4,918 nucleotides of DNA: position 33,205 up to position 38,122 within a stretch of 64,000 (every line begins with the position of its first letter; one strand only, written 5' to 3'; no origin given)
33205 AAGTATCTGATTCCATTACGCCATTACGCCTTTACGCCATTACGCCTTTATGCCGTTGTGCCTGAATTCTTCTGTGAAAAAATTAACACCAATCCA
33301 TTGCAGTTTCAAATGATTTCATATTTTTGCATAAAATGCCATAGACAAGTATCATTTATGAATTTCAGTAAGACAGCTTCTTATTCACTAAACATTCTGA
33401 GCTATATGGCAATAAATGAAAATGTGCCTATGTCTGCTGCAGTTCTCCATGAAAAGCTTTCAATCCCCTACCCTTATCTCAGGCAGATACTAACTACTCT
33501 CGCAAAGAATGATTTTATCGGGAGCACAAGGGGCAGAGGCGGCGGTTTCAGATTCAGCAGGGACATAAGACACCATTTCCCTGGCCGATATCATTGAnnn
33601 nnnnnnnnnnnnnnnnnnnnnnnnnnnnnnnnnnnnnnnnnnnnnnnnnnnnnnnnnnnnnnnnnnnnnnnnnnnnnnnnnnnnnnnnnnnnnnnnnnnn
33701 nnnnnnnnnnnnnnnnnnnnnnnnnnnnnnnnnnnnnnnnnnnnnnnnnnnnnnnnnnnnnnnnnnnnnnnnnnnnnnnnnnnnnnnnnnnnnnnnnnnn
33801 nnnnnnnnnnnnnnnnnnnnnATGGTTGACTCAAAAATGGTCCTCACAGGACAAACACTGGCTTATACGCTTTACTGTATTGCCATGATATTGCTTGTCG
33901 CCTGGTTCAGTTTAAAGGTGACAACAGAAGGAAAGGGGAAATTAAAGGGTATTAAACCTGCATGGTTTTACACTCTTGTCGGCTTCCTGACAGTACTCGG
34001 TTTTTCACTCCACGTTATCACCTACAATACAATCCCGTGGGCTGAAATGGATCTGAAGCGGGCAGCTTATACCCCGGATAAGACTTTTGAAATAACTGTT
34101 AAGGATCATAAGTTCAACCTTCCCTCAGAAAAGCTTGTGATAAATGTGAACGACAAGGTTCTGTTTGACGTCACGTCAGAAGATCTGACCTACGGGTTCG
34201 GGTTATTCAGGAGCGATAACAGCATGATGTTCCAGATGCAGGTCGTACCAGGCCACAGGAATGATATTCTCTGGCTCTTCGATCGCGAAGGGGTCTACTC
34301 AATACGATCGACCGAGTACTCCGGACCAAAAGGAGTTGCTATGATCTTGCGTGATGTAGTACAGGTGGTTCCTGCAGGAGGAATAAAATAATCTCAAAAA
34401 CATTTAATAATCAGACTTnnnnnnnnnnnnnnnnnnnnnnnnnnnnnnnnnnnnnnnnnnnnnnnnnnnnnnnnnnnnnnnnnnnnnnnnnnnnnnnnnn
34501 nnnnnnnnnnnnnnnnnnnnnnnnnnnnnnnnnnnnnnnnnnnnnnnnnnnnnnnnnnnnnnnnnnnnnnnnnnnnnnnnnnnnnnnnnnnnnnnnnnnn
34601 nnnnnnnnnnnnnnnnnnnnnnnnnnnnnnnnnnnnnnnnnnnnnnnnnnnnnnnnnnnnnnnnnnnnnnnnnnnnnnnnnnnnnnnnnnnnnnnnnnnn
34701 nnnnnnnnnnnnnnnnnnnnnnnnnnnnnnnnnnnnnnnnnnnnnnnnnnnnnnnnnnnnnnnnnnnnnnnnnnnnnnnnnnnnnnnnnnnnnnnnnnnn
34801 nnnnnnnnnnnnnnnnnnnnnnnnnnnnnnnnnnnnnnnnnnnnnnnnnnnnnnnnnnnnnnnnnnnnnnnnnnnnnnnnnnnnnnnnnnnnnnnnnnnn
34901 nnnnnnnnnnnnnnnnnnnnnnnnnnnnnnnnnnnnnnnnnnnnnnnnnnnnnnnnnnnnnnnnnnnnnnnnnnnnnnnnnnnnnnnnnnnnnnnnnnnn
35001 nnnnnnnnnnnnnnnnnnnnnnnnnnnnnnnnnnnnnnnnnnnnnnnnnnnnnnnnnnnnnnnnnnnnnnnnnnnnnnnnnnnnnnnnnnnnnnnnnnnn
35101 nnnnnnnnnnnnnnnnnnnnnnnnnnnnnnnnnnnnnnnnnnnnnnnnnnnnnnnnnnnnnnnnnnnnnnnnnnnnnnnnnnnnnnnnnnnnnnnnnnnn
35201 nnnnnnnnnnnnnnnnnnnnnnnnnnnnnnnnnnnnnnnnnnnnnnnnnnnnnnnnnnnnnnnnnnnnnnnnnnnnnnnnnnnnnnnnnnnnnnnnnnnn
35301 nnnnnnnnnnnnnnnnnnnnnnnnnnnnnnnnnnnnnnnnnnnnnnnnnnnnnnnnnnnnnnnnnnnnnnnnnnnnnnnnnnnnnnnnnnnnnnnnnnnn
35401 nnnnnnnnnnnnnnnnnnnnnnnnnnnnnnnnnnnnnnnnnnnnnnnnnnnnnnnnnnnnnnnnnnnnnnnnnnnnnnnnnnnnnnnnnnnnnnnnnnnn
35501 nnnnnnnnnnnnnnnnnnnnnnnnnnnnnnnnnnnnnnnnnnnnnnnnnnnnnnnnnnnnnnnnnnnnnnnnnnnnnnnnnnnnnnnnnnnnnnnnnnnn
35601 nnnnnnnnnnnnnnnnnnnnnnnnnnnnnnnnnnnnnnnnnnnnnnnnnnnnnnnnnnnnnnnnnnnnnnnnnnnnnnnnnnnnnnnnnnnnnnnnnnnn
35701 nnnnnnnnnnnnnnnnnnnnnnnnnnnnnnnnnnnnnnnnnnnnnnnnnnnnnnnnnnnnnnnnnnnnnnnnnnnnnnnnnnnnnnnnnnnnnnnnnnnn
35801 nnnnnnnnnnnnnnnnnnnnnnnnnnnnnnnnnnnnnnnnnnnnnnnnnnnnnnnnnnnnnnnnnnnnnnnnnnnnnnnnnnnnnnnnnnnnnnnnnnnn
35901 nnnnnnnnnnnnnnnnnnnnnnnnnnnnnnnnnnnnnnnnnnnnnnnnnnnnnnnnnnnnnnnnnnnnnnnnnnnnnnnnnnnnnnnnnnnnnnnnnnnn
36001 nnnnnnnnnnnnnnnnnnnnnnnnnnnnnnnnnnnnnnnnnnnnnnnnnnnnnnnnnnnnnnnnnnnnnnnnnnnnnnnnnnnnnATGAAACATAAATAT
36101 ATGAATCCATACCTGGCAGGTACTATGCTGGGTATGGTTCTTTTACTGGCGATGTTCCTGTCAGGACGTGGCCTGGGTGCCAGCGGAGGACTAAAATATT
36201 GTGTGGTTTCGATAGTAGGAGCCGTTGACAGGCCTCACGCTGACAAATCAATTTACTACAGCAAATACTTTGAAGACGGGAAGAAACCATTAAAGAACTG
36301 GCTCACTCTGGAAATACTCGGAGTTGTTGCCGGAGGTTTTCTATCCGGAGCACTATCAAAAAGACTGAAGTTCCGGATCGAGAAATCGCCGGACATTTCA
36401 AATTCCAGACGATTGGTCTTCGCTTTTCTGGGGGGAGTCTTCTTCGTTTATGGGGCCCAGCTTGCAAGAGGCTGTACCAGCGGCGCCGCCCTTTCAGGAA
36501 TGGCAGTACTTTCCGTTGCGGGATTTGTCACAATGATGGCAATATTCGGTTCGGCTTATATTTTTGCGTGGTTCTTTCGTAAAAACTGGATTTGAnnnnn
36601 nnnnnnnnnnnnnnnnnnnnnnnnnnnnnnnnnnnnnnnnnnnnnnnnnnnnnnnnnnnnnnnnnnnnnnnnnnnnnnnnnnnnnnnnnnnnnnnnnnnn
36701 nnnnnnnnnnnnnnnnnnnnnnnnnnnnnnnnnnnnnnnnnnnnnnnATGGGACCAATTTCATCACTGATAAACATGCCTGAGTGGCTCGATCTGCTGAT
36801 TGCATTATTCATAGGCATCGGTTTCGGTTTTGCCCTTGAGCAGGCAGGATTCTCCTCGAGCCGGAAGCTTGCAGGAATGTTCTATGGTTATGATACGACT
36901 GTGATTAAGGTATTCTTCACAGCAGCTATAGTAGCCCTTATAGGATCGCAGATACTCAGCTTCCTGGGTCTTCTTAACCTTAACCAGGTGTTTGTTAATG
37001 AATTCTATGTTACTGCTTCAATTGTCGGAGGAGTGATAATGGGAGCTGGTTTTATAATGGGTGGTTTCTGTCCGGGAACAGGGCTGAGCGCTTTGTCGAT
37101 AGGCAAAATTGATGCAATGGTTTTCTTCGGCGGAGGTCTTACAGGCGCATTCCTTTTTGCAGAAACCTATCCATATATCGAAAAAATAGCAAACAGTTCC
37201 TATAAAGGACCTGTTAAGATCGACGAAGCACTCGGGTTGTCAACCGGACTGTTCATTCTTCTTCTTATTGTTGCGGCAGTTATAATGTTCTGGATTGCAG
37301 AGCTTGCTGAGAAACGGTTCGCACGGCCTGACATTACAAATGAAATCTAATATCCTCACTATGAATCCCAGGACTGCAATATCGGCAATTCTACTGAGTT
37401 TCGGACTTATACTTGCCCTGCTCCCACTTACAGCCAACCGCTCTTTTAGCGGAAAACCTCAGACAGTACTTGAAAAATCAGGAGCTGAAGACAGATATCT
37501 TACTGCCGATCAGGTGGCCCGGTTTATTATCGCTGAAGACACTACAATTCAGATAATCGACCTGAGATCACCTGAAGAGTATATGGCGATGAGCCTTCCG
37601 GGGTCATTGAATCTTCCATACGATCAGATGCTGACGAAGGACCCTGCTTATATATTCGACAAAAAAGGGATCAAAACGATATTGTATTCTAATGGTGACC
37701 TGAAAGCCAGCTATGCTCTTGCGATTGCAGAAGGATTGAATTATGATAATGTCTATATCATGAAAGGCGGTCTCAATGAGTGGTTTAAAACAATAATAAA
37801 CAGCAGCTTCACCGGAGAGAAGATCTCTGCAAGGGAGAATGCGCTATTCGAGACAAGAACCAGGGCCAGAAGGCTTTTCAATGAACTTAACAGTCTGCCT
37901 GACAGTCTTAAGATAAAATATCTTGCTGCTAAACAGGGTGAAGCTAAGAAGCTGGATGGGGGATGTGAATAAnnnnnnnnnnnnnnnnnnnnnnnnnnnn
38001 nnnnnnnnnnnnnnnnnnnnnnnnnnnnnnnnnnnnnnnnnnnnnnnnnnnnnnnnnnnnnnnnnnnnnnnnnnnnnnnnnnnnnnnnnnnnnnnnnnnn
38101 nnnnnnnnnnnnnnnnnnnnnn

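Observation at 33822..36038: Haem-copper-oxidase-like enzyme with a His-His-Asp active site, no cross-link Tyr and a CuA-less subunit II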

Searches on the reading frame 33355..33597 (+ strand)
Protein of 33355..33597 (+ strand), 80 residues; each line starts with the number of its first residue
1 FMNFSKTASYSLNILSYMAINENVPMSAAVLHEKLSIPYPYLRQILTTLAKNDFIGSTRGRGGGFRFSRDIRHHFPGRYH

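Call 3: search_protein_families(library=pfam, proteins=[window:33355-33597:+], max_evalue=0.01)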
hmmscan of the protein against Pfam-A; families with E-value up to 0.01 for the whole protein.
window:33355-33597:+ (80 aa): 1 family
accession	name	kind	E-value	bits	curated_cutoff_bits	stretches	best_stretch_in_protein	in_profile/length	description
PF02082.26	Rrf2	-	5.5e-15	56.1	30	1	5-71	2-69/132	Iron-dependent Transcriptional regulator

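Call 4: search_protein_families(library=ncbifam, proteins=[window:33355-33597:+], max_evalue=0.01)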
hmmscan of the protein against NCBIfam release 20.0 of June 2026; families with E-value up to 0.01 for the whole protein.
window:33355-33597:+ (80 aa): 8 families
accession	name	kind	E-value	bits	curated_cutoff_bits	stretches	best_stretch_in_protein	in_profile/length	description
TIGR00738.1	rrf2_super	superfamily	7.5e-16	58.2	73.3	1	2-71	1-71/132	Rrf2 family transcriptional regulator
TIGR02944.1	suf_reg_Xantho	equivalog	2.5e-09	37.6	110.65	1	3-73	3-73/130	SUF system Fe-S cluster assembly regulator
TIGR02010.1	IscR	equivalog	5.5e-07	29.5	207.55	1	10-71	9-71/135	Fe-S cluster assembly transcriptional regulator IscR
NF008886.0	PRK11920.1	equivalog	9.8e-07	28.6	193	1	2-70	1-69/153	iron-responsive transcriptional regulator RirA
NF008110.0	PRK10857.1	equivalog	2.3e-06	27.5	275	1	9-71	8-71/164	Fe-S cluster assembly transcriptional regulator IscR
NF047409.1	Cys_reg_CymR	equivalog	0.00029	21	195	1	2-70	1-70/139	cysteine metabolism transcriptional regulator CymR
NF041852.1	trans_reg_HypR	equivalog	0.00049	20.1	180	1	12-67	9-64/139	redox-sensitive transcriptional regulator HypR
NF008240.0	PRK11014.1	equivalog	0.0048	17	182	1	5-71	4-71/141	nitric oxide-sensing transcriptional repressor NsrR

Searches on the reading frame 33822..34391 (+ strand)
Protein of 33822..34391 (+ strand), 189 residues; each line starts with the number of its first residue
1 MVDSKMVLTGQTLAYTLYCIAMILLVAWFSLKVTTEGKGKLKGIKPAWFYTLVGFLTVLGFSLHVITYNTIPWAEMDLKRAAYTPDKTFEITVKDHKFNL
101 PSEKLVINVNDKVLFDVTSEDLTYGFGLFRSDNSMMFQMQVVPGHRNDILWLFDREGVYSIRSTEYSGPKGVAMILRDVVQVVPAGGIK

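Call 3: search_protein_families(library=pfam, proteins=[window:33822-34391:+], max_evalue=0.01)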
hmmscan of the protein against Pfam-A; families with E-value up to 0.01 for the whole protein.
window:33822-34391:+ (189 aa): 1 family
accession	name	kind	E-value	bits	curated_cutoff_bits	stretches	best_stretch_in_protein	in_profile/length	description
PF00116.26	COX2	-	0.00043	20.6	22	1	102-174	45-113/120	Cytochrome C oxidase subunit II, periplasmic domain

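Call 4: search_protein_families(library=ncbifam, proteins=[window:33822-34391:+], max_evalue=0.01)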
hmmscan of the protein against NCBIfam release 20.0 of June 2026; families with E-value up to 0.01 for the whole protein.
window:33822-34391:+ (189 aa): 5 families
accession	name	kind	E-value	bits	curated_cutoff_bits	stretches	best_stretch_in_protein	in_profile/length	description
TIGR02866.1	CoxB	equivalog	7.6e-07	28.9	147.7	1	100-177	115-188/202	cytochrome c oxidase subunit II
TIGR04246.1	nitrous_NosZ_Gp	equivalog_domain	0.00027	19.3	625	1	100-167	496-563/578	Sec-dependent nitrous-oxide reductase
NF050117.1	aa3_CtaC_Actin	exception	0.0003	20.1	250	1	102-176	158-228/244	aa3-type cytochrome oxidase subunit II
TIGR01433.1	CyoA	equivalog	0.0023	17.4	266.2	0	103-174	139-206/226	ubiquinol oxidase subunit II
NF046096.1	ABUW_2363_fam_LP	equivalog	0.0024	17.1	300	1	56-135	40-115/299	ABUW_2363 family tetratricopeptide repeat lipoprotein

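Call 46: search_solved_structures(query=window:33822-34391:+, max_evalue=1, show_alignments=3)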
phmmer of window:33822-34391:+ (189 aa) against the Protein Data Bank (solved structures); distinct sequences matched with E-value up to 1: 17.
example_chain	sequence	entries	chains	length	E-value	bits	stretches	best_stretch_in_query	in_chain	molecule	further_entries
6pty_A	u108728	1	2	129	0.00043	23.3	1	72-170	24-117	Cytochrome c oxidase subunit 2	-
6ptt_A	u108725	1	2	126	0.00072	22.6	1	72-173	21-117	Cytochrome c oxidase subunit 2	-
2lln_A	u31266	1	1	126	0.0022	21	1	72-169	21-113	Cytochrome c oxidase subunit 2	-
2cua_A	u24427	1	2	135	0.0026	20.7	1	72-169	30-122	PROTEIN (CUA)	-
3s33_B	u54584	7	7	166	0.0026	20.7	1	72-168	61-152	Cytochrome c oxidase subunit 2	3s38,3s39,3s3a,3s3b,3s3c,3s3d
2fwl_B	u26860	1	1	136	0.0026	20.7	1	72-169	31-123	Cytochrome c oxidase subunit II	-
3eh3_B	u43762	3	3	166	0.0026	20.7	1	72-168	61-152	Cytochrome c oxidase subunit 2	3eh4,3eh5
1ehk_B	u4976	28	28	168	0.0027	20.7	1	72-168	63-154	BA3-TYPE CYTOCHROME-C OXIDASE | Cytochrome c oxidase polypeptide II | Cytochrome c oxidase subunit 2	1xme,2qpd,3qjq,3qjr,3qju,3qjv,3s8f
2qpe_B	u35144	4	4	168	0.0027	20.7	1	72-168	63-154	Cytochrome c oxidase subunit 2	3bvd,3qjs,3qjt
5u7n_A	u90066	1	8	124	0.01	18.8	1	72-166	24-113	Cytochrome c oxidase subunit 2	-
3kp9_A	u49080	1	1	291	0.12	15.3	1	14-59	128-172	VKORC1/thioredoxin domain protein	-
4nv2_A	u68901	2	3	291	0.12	15.3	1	14-59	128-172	VKORC1/thioredoxin domain protein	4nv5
4nv6_A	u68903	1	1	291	0.12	15.3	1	14-59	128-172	VKORC1/thioredoxin domain protein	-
6hu9_b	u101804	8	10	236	0.23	14.4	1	103-169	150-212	Cytochrome c oxidase subunit 2 | CYTOCHROME C OXIDASE SUBUNIT 2; SYNONYM: CYTOCHROME C OXIDASE POLYPEPTIDE II, COX2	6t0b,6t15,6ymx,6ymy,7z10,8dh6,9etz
6giq_b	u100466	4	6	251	0.26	14.2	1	103-169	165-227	Cytochrome c oxidase subunit 2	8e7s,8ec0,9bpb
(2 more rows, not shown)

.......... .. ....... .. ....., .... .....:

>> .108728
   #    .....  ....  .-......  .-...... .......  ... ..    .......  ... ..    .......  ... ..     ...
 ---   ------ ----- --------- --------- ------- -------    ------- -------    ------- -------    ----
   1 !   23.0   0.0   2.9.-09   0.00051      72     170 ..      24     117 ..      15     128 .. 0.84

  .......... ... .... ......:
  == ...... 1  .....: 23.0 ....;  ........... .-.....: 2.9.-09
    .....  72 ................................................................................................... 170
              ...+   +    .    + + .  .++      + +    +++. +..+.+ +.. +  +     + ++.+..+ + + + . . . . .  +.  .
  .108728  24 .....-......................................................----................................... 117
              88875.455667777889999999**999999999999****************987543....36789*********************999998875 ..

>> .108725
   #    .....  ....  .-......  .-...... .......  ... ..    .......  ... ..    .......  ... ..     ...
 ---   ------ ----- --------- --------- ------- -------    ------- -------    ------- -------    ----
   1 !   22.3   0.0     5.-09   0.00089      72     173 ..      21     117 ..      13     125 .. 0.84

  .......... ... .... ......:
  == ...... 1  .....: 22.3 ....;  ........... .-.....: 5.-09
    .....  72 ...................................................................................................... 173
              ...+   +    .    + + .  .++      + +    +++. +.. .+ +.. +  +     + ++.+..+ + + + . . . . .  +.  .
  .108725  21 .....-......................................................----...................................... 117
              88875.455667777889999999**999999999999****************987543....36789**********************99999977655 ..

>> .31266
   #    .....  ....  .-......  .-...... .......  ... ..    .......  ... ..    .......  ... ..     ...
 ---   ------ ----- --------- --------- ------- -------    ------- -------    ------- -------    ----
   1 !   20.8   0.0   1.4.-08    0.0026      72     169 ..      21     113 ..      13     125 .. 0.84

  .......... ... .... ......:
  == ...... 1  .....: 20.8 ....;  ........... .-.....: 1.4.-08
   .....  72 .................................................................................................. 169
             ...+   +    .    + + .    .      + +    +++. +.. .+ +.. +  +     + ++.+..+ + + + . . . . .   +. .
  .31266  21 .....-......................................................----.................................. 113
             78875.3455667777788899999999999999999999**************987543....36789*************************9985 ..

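Call 83: predict_structure(alignment_id=A5)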
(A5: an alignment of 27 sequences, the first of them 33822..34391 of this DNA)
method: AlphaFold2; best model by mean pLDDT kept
length: 189 residues; sequences in the alignment: 27
mean_pLDDT: 87.4   pTM: 0.68
mean pLDDT of the five models: 87.4, 86.5, 86.2, 85.6, 83.4
residues with pLDDT >= 90: 95; 70-90: 73; 50-70: 21; < 50: 0
segments of 3 or more residues with pLDDT < 50: none
pLDDT, mean of each block of 10 residues (from residue 1): 74 85 86 71 74 87 81 67 92 97 96 97 96 97 96 97 88 95 86
secondary structure, 60 per line:
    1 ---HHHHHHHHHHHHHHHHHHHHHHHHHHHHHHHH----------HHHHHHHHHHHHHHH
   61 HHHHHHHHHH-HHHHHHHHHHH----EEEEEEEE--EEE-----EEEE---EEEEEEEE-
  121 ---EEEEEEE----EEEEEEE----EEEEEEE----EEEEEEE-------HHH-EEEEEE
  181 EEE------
elements in order: H4-35 H46-70 H72-82 E87-94 E97-99 E105-108 E112-119 E124-130 E135-141 E146-152 E157-163 E175-183

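Call 88: fold_search(model_id=the predicted structure, library=pdb)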
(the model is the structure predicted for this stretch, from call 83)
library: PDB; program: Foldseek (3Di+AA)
matches with E <= 10: 1677; with E <= 0.001: 390
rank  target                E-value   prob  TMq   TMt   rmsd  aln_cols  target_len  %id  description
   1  5ndc_B                5.4e-08  1.00  0.44  0.50  11.8       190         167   17  Structure of ba3-type cytochrome c oxidase from Thermus thermophilus by serial femtosecond crystallography (released 2017-08-23)
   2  2cua_A                6.1e-08  1.00  0.44  0.66   2.3       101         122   21  THE CUA DOMAIN OF CYTOCHROME BA3 FROM THERMUS THERMOPHILUS (released 1999-05-28)
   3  8qqk_B                1.6e-07  1.00  0.42  0.32   8.0       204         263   20  Cryo-EM structure of E. coli cytochrome bo3 quinol oxidase assembled in peptidiscs (released 2024-04-24)
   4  6pty_A                1.7e-07  1.00  0.44  0.67   2.2       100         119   21  Soluble model of human CuA (Tt3Lh) (released 2019-11-20)
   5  2fwl_MODEL_1_B        1.9e-07  1.00  0.43  0.59   3.1       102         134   20  The cytochrome c552/CuA complex from Thermus thermophilus (released 2006-03-28)
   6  6ptt_A                1.9e-07  1.00  0.42  0.64   3.1       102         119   20  Soluble model of Arabidopsis thaliana CuA (Tt3LAt) (released 2019-11-20)
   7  7xmc_B                2.0e-07  1.00  0.48  0.36   7.3       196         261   20  Cryo-EM structure of Cytochrome bo3 from Escherichia coli, apo structure with DMSO (released 2022-12-21)
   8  1fwx_C                2.3e-07  1.00  0.43  0.15   5.9       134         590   20  CRYSTAL STRUCTURE OF NITROUS OXIDE REDUCTASE FROM P. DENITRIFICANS (released 2001-09-25)
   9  5u7n_G                2.4e-07  1.00  0.41  0.67   3.1       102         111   20  CRYSTAL STRUCTURE OF A CHIMERIC CUA DOMAIN (SUBUNIT II) OF CYTOCHROME BA3 FROM THERMUS THERMOPHILUS WITH THE AMICYANIN (released 2017-11-22)
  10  2qpe_B                2.4e-07  1.00  0.42  0.48  11.9       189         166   16  An unexpected outcome of surface-engineering an integral membrane protein: Improved crystallization of cytochrome ba3  (released 2007-12-11)
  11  7atn_B                2.4e-07  1.00  0.44  0.34   7.8       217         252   18  Cytochrome c oxidase structure in R-state (released 2021-12-01)
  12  8f68_B                2.6e-07  1.00  0.45  0.33   7.9       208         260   18  E. coli cytochrome bo3 ubiquinol oxidase monomer (released 2022-11-30)
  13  2yev_B                2.7e-07  1.00  0.50  0.34   6.2       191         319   19  Structure of caa3-type cytochrome oxidase (released 2012-05-23)
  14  5u7n_B                2.9e-07  1.00  0.40  0.63   3.2       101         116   20  CRYSTAL STRUCTURE OF A CHIMERIC CUA DOMAIN (SUBUNIT II) OF CYTOCHROME BA3 FROM THERMUS THERMOPHILUS WITH THE AMICYANIN (released 2017-11-22)
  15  5u7n_E                3.5e-07  1.00  0.41  0.66   2.5       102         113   20  CRYSTAL STRUCTURE OF A CHIMERIC CUA DOMAIN (SUBUNIT II) OF CYTOCHROME BA3 FROM THERMUS THERMOPHILUS WITH THE AMICYANIN (released 2017-11-22)
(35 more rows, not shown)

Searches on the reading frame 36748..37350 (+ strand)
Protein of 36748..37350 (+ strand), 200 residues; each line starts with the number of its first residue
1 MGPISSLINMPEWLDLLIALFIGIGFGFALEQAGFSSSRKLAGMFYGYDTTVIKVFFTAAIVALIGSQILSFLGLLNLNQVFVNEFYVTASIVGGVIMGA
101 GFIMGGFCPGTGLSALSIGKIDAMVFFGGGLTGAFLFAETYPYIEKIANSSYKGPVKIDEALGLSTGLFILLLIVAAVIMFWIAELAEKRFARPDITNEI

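Call 3: search_protein_families(library=pfam, proteins=[window:36748-37350:+], max_evalue=0.01)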
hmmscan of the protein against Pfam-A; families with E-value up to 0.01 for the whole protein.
window:36748-37350:+ (200 aa): 2 families
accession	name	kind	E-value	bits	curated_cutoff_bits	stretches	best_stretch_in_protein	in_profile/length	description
PF04143.19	Sulf_transp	-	4.2e-16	59.8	27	1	41-192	10-158/310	Sulphur transport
PF20398.3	DUF6691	-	0.0059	17.3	27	1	15-138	2-131/142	Family of unknown function (DUF6691)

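Call 4: search_protein_families(library=ncbifam, proteins=[window:36748-37350:+], max_evalue=0.01)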
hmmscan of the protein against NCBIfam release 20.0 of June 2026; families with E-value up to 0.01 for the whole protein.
window:36748-37350:+ (200 aa): 2 families
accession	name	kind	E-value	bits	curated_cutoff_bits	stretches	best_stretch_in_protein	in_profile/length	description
NF033796.1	selen_YedE_FdhT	exception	5.1e-07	29.2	350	1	15-191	215-383/387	selenium metabolism membrane protein YedE/FdhT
TIGR04112.1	seleno_YedE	equivalog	0.00015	21.1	200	1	16-154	185-321/337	YedE family putative selenium transporter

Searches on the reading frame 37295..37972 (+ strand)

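Call 3: search_protein_families(library=pfam, proteins=[window:37295-37972:+], max_evalue=0.01)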
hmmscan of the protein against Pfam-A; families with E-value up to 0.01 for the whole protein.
window:37295-37972:+ (225 aa): 1 family
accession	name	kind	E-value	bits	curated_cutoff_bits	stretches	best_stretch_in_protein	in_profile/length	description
PF00581.25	Rhodanese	-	1.4e-13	51.6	22.2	1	81-164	10-100/102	Rhodanese-like domain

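Call 4: search_protein_families(library=ncbifam, proteins=[window:37295-37972:+], max_evalue=0.01)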
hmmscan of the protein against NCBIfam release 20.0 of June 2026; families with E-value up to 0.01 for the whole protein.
window:37295-37972:+ (225 aa): 6 families
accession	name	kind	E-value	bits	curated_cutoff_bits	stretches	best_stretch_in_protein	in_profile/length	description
NF005902.0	PRK07878.1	equivalog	2.6e-06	26.6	647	1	63-168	283-386/392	adenylyltransferase/sulfurtransferase MoeZ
NF006444.0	PRK08762.1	equivalog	2.1e-05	23.3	449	1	82-166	27-110/387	molybdopterin-synthase adenylyltransferase MoeB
NF008752.0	PRK11784.1-4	equivalog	0.0019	17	266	1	80-108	14-42/357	tRNA 2-selenouridine(34) synthase MnmH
NF008750.0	PRK11784.1-2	equivalog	0.002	17.3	241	1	81-108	12-39/346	tRNA 2-selenouridine(34) synthase MnmH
NF041203.1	rhodanese_LYCAU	equivalog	0.0049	16.5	115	1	69-166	23-119/126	rhodanese-related (seleno)protein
NF007627.0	PRK10287.1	equivalog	0.0077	16.5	102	0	87-161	23-95/104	thiosulfate sulfurtransferase PspE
